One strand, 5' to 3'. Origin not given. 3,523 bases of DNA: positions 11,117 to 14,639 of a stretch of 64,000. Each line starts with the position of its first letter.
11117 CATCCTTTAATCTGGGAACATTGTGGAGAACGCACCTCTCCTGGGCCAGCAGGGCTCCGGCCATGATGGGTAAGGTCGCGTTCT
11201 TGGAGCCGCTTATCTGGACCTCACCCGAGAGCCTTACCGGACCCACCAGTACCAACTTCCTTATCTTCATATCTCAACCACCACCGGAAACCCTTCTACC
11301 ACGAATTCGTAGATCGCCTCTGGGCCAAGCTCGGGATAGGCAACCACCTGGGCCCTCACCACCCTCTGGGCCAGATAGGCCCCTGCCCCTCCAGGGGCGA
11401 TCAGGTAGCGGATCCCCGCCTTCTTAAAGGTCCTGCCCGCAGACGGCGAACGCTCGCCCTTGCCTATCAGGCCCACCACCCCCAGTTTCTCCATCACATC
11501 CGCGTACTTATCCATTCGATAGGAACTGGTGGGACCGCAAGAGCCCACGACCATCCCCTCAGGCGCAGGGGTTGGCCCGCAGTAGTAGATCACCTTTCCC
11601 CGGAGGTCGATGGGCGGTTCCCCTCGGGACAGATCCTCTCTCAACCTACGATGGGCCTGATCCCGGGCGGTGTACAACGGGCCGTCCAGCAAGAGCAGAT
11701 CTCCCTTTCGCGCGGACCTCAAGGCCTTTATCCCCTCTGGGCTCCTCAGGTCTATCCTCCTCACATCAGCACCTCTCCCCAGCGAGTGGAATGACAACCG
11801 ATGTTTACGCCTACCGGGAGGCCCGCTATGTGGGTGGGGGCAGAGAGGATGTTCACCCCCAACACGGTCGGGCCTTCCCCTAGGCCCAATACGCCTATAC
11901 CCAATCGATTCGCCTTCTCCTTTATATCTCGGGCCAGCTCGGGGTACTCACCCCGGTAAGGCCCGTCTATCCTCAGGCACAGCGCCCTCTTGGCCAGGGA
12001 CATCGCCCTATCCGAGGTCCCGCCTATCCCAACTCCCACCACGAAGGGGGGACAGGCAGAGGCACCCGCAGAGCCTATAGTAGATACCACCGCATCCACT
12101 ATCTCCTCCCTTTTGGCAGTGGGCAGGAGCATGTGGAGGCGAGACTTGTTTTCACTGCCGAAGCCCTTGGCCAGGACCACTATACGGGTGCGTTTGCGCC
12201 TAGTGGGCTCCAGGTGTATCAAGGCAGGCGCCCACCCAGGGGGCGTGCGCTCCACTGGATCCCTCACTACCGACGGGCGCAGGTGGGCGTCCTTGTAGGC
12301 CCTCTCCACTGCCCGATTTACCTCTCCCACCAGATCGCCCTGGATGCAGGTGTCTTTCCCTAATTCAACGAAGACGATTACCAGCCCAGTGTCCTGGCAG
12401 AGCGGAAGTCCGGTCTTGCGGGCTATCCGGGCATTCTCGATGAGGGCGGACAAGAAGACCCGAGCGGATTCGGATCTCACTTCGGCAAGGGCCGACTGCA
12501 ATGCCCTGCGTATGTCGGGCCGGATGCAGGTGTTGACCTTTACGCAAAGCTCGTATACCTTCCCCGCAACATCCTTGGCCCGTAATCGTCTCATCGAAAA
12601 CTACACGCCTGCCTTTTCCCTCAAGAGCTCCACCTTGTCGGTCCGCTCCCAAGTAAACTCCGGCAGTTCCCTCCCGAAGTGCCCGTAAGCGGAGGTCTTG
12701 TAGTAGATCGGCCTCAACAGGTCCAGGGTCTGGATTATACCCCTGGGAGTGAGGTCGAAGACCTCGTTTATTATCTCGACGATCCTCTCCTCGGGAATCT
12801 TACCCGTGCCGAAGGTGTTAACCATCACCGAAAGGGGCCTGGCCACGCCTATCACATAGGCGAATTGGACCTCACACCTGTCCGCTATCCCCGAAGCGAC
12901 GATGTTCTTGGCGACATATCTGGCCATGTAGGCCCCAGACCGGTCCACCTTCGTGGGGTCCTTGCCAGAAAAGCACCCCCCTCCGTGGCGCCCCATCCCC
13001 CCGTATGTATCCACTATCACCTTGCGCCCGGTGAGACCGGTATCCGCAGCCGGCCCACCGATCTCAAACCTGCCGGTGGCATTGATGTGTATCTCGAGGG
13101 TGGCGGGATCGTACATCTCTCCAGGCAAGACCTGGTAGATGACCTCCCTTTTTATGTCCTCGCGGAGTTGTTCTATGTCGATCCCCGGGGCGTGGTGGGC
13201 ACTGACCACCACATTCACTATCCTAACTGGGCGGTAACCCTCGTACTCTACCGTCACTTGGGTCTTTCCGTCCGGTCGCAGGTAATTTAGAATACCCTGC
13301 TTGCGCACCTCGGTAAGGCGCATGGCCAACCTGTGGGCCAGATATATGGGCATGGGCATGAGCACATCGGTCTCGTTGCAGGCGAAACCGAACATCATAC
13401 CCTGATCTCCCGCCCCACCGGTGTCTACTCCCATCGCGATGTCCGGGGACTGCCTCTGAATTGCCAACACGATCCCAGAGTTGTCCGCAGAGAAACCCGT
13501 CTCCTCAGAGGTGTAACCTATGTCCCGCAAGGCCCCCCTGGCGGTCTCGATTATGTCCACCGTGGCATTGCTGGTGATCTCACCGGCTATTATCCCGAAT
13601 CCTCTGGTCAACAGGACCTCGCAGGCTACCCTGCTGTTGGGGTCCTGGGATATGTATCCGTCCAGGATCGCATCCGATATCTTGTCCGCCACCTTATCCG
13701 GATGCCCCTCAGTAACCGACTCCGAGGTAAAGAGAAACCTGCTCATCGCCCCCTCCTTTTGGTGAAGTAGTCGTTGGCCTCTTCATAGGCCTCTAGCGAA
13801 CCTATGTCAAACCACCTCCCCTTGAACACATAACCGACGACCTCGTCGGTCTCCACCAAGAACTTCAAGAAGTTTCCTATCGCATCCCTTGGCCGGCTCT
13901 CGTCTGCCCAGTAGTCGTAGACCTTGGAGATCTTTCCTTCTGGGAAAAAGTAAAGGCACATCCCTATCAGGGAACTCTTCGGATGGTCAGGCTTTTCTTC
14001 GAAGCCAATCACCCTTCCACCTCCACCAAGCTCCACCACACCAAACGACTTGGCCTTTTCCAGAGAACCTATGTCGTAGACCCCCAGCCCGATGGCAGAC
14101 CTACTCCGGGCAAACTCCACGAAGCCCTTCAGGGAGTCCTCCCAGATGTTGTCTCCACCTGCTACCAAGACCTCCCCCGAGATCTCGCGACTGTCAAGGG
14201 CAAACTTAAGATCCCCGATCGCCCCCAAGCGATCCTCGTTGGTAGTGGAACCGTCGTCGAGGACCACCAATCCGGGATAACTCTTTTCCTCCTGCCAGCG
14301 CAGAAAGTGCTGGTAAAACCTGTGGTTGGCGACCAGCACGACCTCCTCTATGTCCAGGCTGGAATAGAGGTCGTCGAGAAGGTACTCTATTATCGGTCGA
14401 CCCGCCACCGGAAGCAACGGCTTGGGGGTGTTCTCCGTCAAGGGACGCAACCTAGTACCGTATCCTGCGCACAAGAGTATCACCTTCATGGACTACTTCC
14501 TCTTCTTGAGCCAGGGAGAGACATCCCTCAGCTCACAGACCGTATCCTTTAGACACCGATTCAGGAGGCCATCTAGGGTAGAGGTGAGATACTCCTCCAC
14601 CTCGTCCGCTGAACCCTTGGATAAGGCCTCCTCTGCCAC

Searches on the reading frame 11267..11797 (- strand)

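Call 89: search_protein_families(library=pfam, proteins=[window:11267-11797:-], max_evalue=0.00001)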
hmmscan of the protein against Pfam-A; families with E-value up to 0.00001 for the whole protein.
window:11267-11797:- (176 aa): 1 family
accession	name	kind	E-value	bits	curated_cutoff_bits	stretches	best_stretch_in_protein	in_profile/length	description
PF05683.17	Fumerase_C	-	5.7e-49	166.7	22.2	1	11-175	25-193/205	Fumarase C-terminus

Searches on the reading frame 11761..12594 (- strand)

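Call 89: search_protein_families(library=pfam, proteins=[window:11761-12594:-], max_evalue=0.00001)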
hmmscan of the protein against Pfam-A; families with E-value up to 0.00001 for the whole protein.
window:11761-12594:- (277 aa): 1 family
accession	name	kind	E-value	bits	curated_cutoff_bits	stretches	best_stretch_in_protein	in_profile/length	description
PF05681.19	Fumerase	-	2e-82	277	25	1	12-273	3-267/270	Fumarate hydratase (Fumerase)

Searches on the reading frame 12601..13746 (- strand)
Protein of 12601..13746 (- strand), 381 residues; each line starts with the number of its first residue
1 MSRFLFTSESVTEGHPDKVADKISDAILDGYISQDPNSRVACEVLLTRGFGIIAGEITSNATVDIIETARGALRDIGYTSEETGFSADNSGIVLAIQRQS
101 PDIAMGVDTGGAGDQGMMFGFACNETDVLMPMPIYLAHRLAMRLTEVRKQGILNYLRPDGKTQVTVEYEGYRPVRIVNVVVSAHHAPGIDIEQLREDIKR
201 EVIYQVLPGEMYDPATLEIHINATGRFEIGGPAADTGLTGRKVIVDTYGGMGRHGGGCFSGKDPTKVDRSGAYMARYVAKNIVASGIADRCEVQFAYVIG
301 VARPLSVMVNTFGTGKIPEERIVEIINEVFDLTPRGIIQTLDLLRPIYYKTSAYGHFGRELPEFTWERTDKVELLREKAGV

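Call 89: search_protein_families(library=pfam, proteins=[window:12601-13746:-], max_evalue=0.00001)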
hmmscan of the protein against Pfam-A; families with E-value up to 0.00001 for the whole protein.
window:12601-13746:- (381 aa): 3 families
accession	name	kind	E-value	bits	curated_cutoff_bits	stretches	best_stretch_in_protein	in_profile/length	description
PF02773.21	S-AdoMet_synt_C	-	5e-68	227.8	25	1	229-368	1-138/138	S-adenosylmethionine synthetase, C-terminal domain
PF02772.21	S-AdoMet_synt_M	-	1e-46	158.4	29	1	111-227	3-120/120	S-adenosylmethionine synthetase, central domain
PF00438.25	S-AdoMet_synt_N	-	3.7e-38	130.5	33.1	1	4-101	2-99/99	S-adenosylmethionine synthetase, N-terminal domain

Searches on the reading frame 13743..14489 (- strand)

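Call 89: search_protein_families(library=pfam, proteins=[window:13743-14489:-], max_evalue=0.00001)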
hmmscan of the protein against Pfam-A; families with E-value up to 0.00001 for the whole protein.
window:13743-14489:- (248 aa): 2 families
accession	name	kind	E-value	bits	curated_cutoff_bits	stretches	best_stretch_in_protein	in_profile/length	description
PF00483.29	NTP_transferase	-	2.8e-40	138.9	21.2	1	2-243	1-243/245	Nucleotidyl transferase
PF12804.13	NTP_transf_3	-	2e-08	35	27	1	3-63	1-55/160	MobA-like NTP transferase domain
